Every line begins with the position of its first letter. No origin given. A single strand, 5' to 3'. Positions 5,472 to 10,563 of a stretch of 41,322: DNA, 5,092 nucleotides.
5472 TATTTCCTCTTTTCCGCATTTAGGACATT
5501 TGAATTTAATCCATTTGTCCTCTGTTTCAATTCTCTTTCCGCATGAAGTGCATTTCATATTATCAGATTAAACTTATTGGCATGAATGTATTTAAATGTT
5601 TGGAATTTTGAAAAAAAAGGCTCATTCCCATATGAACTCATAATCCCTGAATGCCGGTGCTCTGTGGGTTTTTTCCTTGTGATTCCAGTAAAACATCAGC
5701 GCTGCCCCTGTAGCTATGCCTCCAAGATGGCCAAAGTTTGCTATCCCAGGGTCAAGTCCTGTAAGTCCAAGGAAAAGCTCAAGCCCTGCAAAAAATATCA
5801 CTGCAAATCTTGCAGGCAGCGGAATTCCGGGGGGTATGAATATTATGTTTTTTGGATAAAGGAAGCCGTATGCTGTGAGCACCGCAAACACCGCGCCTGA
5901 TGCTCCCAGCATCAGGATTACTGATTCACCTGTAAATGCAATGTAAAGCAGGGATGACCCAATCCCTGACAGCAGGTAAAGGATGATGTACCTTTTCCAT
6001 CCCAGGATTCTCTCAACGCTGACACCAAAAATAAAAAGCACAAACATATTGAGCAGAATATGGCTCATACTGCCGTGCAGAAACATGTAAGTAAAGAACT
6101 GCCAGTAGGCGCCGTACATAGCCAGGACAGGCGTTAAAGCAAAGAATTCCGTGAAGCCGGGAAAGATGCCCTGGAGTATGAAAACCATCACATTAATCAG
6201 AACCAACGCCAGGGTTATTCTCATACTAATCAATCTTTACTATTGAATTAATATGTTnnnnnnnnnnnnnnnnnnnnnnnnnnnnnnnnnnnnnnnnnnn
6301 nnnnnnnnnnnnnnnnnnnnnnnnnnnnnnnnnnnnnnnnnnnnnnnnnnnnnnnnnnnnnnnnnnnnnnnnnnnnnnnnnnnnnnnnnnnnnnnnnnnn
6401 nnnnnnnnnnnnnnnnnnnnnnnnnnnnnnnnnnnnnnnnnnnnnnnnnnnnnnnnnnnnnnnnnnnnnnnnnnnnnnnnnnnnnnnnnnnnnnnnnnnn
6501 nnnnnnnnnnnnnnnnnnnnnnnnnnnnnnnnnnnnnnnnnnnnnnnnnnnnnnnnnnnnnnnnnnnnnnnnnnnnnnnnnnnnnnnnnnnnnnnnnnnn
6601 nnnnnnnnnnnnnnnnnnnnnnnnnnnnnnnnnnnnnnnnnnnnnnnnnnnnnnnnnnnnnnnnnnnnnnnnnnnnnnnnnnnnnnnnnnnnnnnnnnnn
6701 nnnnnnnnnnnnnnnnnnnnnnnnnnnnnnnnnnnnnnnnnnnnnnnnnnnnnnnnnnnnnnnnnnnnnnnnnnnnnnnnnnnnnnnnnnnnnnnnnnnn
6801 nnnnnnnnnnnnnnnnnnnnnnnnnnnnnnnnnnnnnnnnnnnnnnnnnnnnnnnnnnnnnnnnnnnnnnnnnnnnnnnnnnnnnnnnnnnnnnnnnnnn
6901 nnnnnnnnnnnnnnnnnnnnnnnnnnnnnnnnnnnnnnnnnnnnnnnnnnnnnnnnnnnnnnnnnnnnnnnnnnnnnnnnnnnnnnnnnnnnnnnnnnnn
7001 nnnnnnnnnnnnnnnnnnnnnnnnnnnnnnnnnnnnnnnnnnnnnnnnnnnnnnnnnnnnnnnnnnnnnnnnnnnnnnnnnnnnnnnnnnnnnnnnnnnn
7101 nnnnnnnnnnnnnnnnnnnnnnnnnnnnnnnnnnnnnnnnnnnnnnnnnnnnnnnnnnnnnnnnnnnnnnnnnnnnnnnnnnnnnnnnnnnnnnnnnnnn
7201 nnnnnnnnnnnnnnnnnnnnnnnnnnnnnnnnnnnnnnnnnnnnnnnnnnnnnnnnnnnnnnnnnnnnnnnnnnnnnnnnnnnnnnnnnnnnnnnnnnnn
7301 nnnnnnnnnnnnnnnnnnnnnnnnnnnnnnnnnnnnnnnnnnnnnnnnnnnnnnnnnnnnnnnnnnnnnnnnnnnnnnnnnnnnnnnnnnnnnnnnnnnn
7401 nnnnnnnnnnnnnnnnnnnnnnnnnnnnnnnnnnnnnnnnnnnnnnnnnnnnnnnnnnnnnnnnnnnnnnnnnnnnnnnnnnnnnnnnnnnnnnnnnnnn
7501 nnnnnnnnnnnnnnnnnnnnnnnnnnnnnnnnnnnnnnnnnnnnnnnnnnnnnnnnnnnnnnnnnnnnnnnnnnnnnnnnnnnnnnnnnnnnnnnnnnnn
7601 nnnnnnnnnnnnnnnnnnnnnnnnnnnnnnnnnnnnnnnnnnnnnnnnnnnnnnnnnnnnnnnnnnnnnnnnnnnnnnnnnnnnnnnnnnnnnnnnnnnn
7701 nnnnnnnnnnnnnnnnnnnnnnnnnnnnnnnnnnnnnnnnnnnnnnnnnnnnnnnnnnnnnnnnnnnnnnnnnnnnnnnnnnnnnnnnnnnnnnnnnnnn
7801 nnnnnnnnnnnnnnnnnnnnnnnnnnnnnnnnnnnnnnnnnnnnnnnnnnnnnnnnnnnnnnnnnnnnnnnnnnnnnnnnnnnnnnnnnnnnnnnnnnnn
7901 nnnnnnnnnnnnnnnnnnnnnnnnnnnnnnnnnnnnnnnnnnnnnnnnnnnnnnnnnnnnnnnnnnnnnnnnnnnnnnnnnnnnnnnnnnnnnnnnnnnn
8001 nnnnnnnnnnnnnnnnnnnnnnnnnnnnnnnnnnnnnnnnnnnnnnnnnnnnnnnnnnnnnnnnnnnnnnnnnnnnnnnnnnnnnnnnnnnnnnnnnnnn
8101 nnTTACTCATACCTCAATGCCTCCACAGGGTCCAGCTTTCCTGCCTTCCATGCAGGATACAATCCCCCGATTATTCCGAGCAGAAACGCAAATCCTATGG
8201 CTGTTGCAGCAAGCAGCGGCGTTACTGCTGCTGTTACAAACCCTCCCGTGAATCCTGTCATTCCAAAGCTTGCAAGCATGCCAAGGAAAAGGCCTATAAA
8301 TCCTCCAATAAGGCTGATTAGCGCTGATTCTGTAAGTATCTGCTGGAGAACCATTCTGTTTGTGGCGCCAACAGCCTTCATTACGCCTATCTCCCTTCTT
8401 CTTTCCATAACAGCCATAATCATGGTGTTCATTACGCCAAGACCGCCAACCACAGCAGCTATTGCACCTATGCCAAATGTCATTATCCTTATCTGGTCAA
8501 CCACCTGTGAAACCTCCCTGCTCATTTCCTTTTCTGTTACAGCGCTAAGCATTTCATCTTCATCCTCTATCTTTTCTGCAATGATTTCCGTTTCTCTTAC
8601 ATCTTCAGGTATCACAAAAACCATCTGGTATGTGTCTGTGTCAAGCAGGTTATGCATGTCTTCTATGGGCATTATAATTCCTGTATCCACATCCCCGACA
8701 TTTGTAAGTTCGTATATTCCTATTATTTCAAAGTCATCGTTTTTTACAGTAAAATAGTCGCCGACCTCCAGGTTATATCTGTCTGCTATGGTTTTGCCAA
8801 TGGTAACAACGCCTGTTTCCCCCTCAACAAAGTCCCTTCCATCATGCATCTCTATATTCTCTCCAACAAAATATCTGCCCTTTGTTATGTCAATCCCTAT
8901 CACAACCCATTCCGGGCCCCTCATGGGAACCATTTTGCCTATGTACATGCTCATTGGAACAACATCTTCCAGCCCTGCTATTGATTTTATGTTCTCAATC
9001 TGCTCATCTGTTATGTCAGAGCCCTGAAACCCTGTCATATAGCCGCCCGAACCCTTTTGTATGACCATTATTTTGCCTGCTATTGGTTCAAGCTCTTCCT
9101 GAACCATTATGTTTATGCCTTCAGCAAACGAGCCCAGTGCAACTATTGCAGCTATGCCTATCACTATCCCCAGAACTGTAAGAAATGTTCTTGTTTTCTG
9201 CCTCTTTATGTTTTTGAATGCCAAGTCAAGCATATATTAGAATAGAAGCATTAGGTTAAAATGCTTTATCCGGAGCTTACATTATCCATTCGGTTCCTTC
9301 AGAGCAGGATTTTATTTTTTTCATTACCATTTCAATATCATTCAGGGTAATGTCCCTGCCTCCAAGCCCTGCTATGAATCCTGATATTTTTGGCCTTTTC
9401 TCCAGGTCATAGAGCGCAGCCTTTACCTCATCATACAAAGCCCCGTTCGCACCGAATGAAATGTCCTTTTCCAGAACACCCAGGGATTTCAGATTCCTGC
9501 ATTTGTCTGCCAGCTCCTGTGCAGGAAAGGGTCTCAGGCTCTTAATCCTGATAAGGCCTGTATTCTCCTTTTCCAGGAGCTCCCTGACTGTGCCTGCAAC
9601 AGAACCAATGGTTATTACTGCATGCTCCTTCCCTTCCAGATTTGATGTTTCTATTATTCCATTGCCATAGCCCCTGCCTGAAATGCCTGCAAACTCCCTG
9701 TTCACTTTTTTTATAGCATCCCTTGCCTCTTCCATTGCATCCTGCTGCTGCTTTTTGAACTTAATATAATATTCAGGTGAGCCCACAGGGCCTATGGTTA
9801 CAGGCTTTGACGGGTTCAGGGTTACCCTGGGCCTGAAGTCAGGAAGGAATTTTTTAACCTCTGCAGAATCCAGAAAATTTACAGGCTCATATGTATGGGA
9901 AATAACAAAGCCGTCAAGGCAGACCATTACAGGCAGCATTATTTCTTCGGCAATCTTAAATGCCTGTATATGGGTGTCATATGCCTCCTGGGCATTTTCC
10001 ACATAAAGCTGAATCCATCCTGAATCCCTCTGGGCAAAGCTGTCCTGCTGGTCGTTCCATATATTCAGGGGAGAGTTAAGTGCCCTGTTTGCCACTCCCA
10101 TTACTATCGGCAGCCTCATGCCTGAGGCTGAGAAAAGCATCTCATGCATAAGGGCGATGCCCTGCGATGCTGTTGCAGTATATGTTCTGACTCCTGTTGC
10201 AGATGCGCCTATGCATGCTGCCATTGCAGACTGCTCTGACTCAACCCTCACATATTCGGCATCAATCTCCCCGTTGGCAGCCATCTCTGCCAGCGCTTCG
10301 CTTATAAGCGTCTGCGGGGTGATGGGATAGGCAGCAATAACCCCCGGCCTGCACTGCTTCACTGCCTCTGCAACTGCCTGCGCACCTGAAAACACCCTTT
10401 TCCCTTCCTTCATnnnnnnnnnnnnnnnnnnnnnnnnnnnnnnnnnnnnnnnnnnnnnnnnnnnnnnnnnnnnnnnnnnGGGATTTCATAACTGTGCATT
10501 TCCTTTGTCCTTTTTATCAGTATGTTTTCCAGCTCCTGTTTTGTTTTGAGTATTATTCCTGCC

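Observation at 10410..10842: cutA inside a tightly coupled por operon is split by a 113-nt structured element; exact removal restores the gene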

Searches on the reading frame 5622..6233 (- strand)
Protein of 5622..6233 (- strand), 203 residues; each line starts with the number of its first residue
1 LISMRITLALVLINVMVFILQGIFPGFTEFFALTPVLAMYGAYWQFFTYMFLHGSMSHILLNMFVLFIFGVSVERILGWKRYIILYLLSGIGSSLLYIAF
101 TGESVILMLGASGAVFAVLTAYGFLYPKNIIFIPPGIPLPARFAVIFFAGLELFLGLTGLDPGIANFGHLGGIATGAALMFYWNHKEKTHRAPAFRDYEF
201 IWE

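Call 33: search_protein_families(library=pfam, proteins=[window:5622-6233:-])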
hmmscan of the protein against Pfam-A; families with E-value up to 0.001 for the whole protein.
window:5622-6233:- (203 aa): 1 family
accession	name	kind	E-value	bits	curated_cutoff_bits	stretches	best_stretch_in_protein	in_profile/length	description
PF01694.28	Rhomboid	-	8.7e-33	114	22.6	1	42-183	3-140/143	Rhomboid domain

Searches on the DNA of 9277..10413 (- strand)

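Call 49: search_rna_families(sources=[L004, L006, L002], threshold=gathering)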
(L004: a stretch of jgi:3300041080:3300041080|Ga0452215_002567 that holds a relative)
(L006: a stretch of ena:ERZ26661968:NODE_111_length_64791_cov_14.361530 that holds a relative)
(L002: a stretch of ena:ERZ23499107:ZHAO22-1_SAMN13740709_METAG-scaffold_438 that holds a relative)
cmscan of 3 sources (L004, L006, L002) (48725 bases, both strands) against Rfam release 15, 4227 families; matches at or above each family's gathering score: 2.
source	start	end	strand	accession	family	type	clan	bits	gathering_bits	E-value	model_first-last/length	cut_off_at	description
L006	1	1098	+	RF02540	LSU_rRNA_archaea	Gene; rRNA;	CL00112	771.4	50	1.1e-241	2002-2987/2987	5'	Archaeal large subunit ribosomal RNA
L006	1182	1501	+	RF00373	RNaseP_arch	Gene; ribozyme;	CL00002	104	84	4.1e-28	1-288/288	no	Archaeal RNase P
